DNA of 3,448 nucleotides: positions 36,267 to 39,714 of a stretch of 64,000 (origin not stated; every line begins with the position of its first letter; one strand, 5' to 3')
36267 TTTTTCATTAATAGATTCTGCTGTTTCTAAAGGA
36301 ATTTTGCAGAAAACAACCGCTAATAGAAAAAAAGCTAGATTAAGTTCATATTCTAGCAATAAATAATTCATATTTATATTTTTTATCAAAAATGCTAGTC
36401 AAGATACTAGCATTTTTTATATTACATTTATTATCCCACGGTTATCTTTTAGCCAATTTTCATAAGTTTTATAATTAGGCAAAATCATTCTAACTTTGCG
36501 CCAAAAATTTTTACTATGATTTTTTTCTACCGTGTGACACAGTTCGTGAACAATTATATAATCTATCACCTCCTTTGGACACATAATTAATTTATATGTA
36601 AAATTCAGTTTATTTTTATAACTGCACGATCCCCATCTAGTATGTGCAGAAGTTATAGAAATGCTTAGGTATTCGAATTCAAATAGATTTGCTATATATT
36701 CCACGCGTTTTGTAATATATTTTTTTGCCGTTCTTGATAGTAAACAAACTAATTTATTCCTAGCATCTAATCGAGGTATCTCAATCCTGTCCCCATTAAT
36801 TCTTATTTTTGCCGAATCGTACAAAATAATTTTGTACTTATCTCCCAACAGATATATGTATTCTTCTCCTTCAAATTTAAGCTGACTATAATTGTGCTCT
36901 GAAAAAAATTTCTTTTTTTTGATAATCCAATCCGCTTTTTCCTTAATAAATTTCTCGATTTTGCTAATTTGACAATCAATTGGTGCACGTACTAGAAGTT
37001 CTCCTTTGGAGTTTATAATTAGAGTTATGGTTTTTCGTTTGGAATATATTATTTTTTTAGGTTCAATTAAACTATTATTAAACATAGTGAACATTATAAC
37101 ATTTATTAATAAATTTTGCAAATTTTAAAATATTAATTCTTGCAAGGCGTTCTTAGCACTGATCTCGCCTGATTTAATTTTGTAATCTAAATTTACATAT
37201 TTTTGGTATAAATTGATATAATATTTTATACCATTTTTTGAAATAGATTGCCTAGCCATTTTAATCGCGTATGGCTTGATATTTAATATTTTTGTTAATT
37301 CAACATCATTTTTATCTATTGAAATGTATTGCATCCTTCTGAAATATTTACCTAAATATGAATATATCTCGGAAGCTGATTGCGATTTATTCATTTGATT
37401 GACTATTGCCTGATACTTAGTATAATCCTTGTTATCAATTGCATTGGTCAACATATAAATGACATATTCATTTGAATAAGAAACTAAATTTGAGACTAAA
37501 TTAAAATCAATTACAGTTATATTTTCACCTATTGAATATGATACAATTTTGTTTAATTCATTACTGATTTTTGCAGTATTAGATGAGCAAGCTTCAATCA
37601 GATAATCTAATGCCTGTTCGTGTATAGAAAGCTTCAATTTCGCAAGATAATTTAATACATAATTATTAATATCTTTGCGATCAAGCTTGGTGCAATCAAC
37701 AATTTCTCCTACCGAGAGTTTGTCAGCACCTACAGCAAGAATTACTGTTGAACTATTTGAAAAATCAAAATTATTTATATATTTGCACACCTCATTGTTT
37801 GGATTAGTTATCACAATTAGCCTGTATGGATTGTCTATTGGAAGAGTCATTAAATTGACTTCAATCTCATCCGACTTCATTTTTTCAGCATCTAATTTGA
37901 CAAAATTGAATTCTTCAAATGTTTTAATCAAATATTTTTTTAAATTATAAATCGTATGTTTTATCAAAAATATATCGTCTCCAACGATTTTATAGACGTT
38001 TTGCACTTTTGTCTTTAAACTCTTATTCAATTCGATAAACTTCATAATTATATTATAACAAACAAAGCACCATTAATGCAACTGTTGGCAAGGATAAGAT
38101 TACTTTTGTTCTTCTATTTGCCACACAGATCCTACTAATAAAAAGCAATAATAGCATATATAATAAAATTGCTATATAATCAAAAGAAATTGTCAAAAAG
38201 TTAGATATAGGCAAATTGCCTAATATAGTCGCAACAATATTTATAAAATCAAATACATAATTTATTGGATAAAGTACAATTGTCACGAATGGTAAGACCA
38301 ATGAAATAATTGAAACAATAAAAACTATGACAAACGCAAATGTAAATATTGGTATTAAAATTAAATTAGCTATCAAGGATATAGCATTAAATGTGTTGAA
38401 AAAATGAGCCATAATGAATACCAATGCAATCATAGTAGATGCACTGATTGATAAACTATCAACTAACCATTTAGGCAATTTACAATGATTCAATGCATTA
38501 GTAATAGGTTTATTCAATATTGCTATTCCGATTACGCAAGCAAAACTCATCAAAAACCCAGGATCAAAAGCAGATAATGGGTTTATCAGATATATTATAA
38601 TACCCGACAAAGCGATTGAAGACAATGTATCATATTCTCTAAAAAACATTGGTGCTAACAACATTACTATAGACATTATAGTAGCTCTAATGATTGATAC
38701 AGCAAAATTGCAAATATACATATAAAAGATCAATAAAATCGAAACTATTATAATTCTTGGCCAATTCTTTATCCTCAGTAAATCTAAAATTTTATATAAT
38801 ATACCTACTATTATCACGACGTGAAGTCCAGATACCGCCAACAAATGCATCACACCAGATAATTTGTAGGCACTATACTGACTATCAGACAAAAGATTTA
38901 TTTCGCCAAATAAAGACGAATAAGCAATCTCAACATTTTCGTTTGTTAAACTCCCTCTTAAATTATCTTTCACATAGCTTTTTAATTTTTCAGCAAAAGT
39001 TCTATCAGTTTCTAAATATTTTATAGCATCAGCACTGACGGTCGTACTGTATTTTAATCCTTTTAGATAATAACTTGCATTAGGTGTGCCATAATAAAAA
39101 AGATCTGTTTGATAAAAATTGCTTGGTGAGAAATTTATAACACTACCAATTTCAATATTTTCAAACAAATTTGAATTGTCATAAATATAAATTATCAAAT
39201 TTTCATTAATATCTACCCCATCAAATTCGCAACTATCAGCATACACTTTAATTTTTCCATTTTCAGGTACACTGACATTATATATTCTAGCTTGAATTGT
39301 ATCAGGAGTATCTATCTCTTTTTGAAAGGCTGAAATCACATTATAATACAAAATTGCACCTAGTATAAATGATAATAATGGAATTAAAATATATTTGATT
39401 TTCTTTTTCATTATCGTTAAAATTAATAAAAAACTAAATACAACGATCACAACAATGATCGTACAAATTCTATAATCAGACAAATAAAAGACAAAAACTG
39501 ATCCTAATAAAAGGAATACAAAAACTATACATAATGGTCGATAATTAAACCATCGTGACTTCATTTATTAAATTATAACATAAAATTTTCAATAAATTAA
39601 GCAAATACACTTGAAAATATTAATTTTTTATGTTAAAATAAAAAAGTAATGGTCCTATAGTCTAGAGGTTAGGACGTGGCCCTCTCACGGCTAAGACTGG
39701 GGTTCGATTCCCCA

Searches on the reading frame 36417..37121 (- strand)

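Call 49: search_protein_families(library=pfam, proteins=[window:36417-37121:-], max_evalue=0.0001)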
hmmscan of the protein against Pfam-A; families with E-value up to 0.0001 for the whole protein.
window:36417-37121:- (234 aa): 1 family
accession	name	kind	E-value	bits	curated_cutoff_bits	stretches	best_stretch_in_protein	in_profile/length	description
PF01863.23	YgjP-like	-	2.1e-52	178.6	26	1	30-226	1-206/207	YgjP-like, metallopeptidase domain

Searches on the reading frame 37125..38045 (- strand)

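Call 49: search_protein_families(library=pfam, proteins=[window:37125-38045:-], max_evalue=0.0001)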
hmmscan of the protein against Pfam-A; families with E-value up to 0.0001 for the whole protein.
window:37125-38045:- (306 aa): 2 families
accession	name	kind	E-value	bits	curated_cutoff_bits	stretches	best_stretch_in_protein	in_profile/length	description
PF06144.19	DNA_pol3_delta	-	1.8e-08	34.8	21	1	18-84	1-68/124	DNA polymerase III, delta subunit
PF21694.2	DNA_pol3_delta_C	-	1.6e-07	31.8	27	1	196-305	4-118/121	DNA polymerase III delta subunit, C-terminal domain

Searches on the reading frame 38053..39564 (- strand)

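Call 22: search_protein_families(library=pfam, proteins=[window:38053-39564:-], max_evalue=0.00001)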
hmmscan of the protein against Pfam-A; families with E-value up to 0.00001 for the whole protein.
window:38053-39564:- (503 aa): 1 family
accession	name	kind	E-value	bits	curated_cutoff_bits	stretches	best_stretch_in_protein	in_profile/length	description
PF03772.21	Competence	-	3e-50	171.5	23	1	218-476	2-263/270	Competence protein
